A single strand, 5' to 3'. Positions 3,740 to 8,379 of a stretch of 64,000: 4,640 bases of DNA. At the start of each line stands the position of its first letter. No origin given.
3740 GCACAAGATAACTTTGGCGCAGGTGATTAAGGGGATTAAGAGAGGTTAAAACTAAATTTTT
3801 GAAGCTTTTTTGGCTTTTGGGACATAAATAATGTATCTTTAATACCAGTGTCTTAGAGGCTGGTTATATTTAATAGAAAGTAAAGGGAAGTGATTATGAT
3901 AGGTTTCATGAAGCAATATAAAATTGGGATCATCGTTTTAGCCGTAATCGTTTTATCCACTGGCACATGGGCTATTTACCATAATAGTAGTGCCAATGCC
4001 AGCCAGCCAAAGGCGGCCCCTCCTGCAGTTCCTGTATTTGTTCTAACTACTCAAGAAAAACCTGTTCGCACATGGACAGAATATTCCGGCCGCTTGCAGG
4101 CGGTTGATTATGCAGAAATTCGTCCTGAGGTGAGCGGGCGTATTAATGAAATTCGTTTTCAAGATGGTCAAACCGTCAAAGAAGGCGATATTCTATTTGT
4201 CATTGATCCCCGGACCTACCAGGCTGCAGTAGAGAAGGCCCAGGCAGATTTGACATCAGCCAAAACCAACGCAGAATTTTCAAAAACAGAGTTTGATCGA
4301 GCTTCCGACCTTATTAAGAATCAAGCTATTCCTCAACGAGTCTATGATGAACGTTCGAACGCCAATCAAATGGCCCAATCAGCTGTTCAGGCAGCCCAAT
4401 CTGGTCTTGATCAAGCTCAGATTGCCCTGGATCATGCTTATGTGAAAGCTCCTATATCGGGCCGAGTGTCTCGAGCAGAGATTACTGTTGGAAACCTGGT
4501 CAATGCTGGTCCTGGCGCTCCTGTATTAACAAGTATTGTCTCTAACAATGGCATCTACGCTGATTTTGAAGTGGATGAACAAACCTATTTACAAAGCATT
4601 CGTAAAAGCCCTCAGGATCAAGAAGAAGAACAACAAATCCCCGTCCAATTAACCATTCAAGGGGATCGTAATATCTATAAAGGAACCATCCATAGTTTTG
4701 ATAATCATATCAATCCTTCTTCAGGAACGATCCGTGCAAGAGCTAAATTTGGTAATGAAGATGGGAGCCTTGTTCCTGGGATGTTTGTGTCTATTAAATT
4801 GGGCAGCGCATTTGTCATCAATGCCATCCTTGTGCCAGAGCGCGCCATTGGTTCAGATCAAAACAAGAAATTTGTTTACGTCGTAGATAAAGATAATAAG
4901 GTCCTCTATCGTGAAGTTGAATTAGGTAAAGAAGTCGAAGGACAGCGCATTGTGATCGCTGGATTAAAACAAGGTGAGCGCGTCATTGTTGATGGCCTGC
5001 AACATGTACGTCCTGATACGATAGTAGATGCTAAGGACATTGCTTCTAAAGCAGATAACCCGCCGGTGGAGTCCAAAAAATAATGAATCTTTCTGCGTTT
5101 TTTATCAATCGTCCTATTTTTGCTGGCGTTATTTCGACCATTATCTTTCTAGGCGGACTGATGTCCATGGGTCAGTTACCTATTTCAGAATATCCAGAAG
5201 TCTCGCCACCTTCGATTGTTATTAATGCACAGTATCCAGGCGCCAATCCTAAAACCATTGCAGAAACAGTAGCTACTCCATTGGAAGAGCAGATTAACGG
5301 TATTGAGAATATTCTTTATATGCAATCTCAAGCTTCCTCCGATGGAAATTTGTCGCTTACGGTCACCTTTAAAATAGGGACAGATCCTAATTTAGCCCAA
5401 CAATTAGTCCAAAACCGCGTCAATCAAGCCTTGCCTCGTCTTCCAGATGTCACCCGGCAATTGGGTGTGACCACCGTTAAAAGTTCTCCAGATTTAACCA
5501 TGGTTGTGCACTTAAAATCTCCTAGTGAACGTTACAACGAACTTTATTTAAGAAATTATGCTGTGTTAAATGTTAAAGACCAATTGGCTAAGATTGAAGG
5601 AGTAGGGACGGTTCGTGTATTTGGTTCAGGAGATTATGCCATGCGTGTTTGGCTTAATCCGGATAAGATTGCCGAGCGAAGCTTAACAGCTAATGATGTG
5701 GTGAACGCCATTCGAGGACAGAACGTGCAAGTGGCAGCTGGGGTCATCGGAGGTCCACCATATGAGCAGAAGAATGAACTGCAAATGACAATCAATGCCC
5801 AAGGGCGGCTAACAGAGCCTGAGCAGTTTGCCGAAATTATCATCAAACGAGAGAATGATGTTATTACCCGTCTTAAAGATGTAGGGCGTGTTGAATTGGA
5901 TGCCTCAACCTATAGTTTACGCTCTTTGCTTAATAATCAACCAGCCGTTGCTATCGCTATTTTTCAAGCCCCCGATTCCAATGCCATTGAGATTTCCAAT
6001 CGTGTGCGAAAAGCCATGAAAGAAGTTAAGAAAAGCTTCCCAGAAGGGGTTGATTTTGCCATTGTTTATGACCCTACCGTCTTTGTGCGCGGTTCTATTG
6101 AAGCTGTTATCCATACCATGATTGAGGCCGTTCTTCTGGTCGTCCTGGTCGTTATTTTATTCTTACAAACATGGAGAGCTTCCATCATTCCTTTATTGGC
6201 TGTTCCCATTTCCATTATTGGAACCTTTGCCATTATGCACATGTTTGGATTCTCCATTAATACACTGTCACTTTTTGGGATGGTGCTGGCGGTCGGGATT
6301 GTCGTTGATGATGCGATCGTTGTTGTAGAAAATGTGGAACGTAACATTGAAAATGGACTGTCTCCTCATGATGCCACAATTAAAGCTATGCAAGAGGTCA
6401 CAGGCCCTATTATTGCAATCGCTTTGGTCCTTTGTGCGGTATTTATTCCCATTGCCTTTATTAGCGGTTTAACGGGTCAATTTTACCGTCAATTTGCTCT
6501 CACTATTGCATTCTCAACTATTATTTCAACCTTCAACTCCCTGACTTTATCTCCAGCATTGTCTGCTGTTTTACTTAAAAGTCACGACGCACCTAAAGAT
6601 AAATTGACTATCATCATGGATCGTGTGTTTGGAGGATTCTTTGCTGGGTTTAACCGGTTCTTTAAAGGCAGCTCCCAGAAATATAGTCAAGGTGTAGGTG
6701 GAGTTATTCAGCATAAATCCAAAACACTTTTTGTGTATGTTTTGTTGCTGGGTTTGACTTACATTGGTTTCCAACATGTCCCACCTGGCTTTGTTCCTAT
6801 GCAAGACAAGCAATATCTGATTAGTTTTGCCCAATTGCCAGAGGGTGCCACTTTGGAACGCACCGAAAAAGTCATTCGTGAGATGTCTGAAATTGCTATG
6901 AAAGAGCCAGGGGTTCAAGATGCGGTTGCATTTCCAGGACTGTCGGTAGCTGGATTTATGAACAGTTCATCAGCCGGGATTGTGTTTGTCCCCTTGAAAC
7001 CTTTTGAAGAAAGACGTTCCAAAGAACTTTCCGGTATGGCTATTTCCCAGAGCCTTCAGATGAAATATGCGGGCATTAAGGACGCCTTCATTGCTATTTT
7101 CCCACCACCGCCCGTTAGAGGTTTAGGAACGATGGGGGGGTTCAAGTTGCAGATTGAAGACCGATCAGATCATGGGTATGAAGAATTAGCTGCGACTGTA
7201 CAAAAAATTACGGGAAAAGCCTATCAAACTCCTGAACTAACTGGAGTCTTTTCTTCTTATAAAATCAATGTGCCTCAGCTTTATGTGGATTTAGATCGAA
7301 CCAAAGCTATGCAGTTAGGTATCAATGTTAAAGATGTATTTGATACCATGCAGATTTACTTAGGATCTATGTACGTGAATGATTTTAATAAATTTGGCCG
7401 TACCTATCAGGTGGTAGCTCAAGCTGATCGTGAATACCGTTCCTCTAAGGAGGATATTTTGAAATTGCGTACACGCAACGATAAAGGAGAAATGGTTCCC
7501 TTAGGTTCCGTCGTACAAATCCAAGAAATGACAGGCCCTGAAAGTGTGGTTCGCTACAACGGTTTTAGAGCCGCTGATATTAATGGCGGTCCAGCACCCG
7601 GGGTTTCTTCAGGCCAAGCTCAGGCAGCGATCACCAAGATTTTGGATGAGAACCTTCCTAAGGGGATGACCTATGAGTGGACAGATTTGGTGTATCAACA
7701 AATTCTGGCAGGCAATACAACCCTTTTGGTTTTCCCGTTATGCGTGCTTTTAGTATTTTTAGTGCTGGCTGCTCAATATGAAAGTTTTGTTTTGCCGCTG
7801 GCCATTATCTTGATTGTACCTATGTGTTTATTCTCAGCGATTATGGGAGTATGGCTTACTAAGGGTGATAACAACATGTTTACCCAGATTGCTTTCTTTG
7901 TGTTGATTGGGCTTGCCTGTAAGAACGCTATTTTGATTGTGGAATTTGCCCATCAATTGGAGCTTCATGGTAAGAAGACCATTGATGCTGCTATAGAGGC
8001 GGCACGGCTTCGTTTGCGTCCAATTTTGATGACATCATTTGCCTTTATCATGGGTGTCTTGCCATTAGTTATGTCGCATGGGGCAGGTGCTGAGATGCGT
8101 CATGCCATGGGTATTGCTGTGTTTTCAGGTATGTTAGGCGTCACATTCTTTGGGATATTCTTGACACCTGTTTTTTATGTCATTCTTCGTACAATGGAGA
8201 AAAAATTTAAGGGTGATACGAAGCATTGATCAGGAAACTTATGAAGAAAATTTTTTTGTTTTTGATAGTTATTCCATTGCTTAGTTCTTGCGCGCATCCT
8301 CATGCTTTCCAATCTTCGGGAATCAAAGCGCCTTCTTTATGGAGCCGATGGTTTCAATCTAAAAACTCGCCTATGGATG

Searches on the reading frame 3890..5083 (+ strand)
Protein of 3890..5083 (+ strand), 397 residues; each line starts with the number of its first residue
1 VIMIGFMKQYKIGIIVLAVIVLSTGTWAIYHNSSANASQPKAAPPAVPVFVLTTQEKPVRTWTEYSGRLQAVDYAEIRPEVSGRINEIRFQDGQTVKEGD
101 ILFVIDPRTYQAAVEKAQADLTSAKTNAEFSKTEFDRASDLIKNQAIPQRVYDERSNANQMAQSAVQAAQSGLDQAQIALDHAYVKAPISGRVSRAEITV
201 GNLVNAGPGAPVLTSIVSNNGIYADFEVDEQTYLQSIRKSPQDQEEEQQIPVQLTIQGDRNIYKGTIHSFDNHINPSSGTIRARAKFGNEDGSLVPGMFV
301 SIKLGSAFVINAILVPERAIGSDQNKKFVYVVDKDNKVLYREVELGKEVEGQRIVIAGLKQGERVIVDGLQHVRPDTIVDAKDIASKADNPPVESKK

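Call 13: search_protein_families(library=pfam, proteins=[window:3890-5083:+], max_evalue=0.0001)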
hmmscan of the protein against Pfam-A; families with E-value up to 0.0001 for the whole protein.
window:3890-5083:+ (397 aa): 3 families
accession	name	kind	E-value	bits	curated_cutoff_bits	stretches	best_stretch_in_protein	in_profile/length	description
PF16576.10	HlyD_D23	-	1.2e-16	61.2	30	1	73-300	18-214/214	Barrel-sandwich domain of CusB or HlyD membrane-fusion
PF13437.12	HlyD_3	-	8.5e-13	49.4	22.2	1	185-296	2-105/106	HlyD family secretion protein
PF13533.13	Biotin_lipoyl_2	-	9.4e-10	38.5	29.8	1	76-106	2-32/32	Biotin-lipoyl like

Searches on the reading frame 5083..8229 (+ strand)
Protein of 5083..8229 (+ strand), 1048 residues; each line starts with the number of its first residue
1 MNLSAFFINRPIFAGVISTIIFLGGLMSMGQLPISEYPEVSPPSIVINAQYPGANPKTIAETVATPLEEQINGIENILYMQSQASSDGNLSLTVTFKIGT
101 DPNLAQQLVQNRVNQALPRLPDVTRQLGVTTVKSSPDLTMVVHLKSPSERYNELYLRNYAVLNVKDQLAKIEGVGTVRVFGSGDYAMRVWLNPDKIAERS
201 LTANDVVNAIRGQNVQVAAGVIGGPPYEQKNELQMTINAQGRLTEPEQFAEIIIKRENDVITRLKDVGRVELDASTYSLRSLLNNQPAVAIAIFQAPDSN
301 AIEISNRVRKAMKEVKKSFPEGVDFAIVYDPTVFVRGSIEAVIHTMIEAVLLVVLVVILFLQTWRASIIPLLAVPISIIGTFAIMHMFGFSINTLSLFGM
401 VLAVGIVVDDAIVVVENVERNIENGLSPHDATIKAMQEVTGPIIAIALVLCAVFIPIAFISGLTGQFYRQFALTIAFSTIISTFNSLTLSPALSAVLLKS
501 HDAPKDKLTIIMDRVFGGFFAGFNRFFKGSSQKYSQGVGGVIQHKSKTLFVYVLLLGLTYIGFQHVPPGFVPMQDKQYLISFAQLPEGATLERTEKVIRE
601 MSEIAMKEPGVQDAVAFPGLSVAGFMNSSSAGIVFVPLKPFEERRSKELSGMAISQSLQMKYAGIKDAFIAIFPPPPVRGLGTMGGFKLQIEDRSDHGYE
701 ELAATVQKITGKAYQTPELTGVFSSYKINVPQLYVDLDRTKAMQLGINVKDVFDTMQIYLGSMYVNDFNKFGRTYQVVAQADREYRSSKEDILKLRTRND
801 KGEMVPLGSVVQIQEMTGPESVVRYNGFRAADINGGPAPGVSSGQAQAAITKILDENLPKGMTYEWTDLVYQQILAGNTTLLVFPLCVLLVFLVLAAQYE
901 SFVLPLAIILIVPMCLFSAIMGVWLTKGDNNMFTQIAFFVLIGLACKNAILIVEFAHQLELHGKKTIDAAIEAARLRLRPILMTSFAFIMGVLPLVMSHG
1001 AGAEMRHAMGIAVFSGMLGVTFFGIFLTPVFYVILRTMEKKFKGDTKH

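Call 13: search_protein_families(library=pfam, proteins=[window:5083-8229:+], max_evalue=0.0001)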
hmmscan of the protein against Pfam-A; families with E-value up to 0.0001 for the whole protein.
window:5083-8229:+ (1048 aa): 3 families
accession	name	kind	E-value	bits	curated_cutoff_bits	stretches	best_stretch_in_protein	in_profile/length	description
PF00873.25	ACR_tran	-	0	1192.8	28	1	4-1035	2-1020/1021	AcrB/AcrD/AcrF family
PF03176.21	MMPL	-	5.6e-16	58.8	20.5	2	298-500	97-305/333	MMPL family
PF02355.23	SecD_SecF_C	-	4.3e-05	23.4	20.5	1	340-497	32-186/189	Protein export membrane protein SecD/SecF, C-terminal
